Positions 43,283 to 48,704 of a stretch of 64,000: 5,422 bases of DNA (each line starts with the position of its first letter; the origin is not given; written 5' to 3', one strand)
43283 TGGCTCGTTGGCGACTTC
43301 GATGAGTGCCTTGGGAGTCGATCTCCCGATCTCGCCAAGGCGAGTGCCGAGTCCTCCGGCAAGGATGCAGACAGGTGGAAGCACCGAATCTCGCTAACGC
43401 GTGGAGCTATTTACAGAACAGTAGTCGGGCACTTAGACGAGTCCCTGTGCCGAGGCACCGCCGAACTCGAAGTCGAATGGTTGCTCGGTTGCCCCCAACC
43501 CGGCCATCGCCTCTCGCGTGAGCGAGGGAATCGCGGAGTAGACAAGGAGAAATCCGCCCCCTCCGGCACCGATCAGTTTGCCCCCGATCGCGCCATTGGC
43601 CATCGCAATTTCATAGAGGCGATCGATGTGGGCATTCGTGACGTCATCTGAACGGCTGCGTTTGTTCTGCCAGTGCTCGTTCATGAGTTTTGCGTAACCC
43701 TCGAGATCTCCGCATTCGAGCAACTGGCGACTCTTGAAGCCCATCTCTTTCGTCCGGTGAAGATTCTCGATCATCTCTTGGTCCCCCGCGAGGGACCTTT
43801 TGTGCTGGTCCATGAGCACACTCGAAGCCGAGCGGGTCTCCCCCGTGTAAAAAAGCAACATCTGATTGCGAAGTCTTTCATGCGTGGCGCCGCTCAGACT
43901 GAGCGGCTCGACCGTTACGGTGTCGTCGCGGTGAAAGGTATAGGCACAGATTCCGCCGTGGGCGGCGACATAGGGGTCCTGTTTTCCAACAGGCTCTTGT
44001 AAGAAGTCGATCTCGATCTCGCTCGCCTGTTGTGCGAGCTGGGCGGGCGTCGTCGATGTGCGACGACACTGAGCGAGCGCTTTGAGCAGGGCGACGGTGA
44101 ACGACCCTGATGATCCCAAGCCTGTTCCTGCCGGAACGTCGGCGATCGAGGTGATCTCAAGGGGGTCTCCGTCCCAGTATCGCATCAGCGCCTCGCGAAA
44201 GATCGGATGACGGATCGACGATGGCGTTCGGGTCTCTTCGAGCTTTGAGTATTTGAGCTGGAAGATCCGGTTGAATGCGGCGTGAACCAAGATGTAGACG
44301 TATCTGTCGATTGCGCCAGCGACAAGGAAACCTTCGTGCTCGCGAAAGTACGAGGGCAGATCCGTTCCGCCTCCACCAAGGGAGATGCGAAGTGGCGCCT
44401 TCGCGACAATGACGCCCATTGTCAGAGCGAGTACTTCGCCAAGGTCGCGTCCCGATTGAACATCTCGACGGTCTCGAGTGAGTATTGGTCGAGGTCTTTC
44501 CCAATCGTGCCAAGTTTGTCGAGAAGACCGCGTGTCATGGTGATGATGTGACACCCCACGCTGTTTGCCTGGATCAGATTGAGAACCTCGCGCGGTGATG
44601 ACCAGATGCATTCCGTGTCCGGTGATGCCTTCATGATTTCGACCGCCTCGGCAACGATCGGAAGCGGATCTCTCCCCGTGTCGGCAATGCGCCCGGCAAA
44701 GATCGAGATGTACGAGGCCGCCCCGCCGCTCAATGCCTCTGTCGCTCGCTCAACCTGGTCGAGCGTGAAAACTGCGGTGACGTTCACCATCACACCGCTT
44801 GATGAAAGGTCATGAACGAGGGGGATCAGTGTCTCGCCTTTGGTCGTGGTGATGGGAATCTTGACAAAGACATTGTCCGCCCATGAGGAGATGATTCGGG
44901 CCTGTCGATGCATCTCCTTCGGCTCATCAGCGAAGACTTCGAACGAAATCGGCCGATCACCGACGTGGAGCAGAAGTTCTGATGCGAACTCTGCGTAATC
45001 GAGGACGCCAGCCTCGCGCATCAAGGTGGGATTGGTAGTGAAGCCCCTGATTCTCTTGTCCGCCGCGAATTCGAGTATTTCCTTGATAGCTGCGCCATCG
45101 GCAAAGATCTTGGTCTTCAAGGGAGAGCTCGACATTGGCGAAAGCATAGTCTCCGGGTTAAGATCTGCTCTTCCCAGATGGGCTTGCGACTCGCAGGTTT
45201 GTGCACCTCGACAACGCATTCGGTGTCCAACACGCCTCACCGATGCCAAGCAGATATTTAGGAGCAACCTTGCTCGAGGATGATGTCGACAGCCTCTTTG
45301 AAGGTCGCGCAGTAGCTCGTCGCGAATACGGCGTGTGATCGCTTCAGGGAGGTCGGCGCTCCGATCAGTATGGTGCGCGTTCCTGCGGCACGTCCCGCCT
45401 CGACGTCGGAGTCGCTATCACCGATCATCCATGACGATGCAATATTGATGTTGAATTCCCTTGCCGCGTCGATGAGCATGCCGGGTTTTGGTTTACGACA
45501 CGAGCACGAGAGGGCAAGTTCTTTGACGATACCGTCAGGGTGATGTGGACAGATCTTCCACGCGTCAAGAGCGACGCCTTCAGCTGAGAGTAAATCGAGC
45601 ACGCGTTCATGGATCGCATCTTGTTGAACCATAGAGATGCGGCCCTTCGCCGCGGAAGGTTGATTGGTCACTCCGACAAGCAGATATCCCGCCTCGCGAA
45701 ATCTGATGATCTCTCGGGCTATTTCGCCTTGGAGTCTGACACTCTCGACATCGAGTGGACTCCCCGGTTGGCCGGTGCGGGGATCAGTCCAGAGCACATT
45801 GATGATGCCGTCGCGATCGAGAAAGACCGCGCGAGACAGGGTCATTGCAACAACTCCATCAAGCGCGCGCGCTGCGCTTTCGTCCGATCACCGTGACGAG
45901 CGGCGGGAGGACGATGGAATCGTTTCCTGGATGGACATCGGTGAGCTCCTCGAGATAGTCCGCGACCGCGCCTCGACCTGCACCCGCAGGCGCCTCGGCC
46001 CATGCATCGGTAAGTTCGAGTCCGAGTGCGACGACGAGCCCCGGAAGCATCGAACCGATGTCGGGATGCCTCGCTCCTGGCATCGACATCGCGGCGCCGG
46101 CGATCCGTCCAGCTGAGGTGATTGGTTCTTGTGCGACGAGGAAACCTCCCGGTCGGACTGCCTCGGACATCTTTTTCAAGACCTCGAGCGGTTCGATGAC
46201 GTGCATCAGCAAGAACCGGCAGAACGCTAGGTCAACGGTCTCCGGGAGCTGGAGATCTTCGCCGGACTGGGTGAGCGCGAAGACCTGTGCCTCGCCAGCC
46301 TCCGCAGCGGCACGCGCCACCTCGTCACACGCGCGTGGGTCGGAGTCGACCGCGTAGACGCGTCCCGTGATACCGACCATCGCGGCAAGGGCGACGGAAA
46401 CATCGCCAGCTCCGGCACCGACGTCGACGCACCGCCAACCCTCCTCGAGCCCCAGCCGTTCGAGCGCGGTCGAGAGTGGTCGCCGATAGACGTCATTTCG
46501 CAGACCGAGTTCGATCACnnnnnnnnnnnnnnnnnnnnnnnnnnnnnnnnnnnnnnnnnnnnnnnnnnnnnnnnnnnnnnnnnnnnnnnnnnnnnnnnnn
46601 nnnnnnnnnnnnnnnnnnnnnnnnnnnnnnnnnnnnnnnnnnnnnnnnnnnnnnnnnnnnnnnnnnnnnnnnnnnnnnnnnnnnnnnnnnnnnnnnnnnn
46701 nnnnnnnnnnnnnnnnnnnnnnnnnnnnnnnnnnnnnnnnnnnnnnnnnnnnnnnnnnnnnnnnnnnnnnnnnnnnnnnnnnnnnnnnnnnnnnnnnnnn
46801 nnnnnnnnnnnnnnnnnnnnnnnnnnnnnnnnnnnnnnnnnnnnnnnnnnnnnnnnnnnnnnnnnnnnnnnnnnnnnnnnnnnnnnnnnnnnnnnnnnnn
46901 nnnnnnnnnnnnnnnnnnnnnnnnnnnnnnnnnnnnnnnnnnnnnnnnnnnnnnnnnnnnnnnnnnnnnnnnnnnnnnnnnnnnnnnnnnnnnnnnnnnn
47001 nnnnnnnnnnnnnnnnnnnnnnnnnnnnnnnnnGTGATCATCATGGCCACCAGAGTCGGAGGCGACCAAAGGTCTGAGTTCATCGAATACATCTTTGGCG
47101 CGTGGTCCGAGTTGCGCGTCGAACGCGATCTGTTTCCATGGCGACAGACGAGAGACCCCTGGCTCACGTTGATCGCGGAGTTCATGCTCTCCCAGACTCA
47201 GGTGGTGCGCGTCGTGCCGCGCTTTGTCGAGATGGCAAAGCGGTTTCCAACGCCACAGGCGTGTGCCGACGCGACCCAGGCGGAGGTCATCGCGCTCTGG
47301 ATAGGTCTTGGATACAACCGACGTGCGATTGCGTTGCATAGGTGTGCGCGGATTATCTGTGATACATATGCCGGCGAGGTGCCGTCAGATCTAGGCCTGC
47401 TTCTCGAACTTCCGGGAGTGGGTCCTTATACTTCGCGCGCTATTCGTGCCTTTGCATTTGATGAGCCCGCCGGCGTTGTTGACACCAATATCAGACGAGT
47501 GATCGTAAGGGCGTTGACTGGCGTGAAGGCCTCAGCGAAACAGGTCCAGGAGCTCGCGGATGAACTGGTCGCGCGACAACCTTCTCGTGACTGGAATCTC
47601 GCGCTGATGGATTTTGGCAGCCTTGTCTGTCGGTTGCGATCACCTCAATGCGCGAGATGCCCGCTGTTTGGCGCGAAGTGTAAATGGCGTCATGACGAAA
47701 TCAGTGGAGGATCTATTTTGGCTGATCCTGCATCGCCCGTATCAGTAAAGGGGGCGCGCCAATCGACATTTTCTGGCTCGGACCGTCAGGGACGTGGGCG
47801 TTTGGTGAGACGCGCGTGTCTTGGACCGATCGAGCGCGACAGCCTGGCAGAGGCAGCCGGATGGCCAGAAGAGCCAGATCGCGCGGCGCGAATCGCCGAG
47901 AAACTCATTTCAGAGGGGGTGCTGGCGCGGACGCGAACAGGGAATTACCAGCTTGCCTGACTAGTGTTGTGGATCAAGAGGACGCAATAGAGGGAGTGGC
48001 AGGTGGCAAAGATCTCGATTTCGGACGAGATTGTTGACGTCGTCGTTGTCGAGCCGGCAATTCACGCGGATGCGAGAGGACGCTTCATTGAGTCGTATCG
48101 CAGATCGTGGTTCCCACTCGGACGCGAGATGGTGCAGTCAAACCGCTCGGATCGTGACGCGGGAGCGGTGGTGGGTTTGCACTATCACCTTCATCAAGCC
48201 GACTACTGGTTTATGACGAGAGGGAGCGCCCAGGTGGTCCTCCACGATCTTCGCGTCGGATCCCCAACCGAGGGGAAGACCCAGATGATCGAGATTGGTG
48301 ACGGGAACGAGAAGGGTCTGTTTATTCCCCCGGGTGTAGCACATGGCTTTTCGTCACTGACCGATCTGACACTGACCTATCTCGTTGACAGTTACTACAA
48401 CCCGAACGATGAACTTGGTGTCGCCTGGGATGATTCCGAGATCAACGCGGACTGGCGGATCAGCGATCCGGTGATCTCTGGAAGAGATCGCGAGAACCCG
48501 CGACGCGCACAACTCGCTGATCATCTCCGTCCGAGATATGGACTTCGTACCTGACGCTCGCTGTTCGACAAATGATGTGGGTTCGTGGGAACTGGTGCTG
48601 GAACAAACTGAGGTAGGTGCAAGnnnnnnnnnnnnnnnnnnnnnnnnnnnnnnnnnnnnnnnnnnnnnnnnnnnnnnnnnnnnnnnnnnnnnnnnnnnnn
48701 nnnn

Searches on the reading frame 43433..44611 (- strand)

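Call 90: search_protein_families(library=pfam, proteins=[window:43433-44611:-], max_evalue=0.0001)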
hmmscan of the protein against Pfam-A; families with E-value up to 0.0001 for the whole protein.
window:43433-44611:- (392 aa): 2 families
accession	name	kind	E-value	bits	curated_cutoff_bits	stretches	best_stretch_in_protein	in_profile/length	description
PF00288.32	GHMP_kinases_N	-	1.5e-13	51.2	22.3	1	141-220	9-87/87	GHMP kinases N terminal domain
PF08544.19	GHMP_kinases_C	-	2.6e-08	34.6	21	1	298-356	5-63/85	GHMP kinases C terminal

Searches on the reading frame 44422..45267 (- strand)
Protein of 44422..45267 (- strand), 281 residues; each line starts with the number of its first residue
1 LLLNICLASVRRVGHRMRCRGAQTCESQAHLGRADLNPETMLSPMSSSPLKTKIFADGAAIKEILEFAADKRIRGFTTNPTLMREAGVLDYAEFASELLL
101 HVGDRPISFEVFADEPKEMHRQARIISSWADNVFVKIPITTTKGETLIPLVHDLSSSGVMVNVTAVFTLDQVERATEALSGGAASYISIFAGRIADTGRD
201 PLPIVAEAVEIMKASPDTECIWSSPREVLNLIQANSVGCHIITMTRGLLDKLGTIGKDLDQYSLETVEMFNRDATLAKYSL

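Call 90: search_protein_families(library=pfam, proteins=[window:44422-45267:-], max_evalue=0.0001)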
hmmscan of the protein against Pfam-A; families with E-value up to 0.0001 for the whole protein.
window:44422-45267:- (281 aa): 1 family
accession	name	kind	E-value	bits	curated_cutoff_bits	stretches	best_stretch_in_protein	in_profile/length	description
PF00923.25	TAL_FSA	-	1.4e-41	143.2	27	1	54-273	1-277/285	Transaldolase/Fructose-6-phosphate aldolase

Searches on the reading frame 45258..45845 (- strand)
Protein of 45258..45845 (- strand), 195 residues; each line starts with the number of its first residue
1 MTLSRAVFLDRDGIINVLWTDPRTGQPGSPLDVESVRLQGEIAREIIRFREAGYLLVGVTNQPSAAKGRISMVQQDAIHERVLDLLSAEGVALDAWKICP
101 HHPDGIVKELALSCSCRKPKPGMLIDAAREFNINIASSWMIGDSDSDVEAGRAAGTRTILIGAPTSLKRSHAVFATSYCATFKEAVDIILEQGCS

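Call 90: search_protein_families(library=pfam, proteins=[window:45258-45845:-], max_evalue=0.0001)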
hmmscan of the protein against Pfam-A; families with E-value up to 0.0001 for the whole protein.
window:45258-45845:- (195 aa): 3 families
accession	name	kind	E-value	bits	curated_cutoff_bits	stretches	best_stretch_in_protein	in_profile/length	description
PF13242.12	Hydrolase_like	-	6.1e-14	52.1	22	1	116-161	2-48/75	HAD-hyrolase-like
PF13419.12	HAD_2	-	1.4e-07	32.2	23.8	1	116-160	133-177/178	Haloacid dehalogenase-like hydrolase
PF00702.32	Hydrolase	-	1.2e-06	29.5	26.4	1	116-155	152-191/191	haloacid dehalogenase-like hydrolase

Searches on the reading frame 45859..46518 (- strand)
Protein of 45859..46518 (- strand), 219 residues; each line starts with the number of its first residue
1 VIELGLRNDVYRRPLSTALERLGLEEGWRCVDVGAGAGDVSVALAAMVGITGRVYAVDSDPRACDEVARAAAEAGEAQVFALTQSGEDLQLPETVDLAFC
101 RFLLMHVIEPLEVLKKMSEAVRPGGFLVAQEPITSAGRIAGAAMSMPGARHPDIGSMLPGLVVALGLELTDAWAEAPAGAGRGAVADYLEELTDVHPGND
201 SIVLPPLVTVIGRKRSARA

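Call 90: search_protein_families(library=pfam, proteins=[window:45859-46518:-], max_evalue=0.0001)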
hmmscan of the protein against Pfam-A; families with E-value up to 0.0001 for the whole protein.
window:45859-46518:- (219 aa): 7 families
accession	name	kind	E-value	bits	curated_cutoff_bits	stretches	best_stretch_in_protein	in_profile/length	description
PF08241.18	Methyltransf_11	-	5.3e-14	53.1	21.2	1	31-128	1-94/95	Methyltransferase domain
PF13649.12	Methyltransf_25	-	1.1e-13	52.1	27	1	31-125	2-97/97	Methyltransferase domain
PF08242.18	Methyltransf_12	-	2.3e-12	47.9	30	1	31-127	1-98/98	Methyltransferase domain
PF13489.12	Methyltransf_23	-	8.1e-11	42.4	27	1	13-151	7-137/164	Methyltransferase domain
PF13847.12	Methyltransf_31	-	4e-10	40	27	1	26-132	3-112/145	Methyltransferase domain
PF01209.24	Ubie_methyltran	-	2.5e-09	37.3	20.1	1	22-131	43-153/233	ubiE/COQ5 methyltransferase family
PF01135.25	PCMT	-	7e-05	23.1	20.3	1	17-79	64-126/210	Protein-L-isoaspartate(D-aspartate) O-methyltransferase (PCMT)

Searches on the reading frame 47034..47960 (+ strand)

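Call 90: search_protein_families(library=pfam, proteins=[window:47034-47960:+], max_evalue=0.0001)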
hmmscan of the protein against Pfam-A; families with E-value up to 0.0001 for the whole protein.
window:47034-47960:+ (308 aa): 1 family
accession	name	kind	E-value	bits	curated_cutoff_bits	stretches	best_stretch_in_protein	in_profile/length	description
PF00730.31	HhH-GPD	-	2.4e-16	60.4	26.2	1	47-179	1-106/108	HhH-GPD superfamily base excision DNA repair protein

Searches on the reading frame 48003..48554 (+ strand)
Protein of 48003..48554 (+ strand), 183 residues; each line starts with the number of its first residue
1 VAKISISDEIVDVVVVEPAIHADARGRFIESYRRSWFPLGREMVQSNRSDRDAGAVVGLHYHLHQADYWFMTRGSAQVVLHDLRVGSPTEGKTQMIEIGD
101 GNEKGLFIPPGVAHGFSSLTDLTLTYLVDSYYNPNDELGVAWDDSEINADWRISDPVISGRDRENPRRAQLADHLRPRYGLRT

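Call 90: search_protein_families(library=pfam, proteins=[window:48003-48554:+], max_evalue=0.0001)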
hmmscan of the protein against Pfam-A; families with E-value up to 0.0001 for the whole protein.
window:48003-48554:+ (183 aa): 2 families
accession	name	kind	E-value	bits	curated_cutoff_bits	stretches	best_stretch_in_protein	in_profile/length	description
PF00908.23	dTDP_sugar_isom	-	1.8e-40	138.8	27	1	9-167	3-165/168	dTDP-4-dehydrorhamnose 3,5-epimerase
PF14667.12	Polysacc_synt_C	-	7.6e-05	23.3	28.7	0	21-125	1-94/111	Polysaccharide biosynthesis C-terminal domain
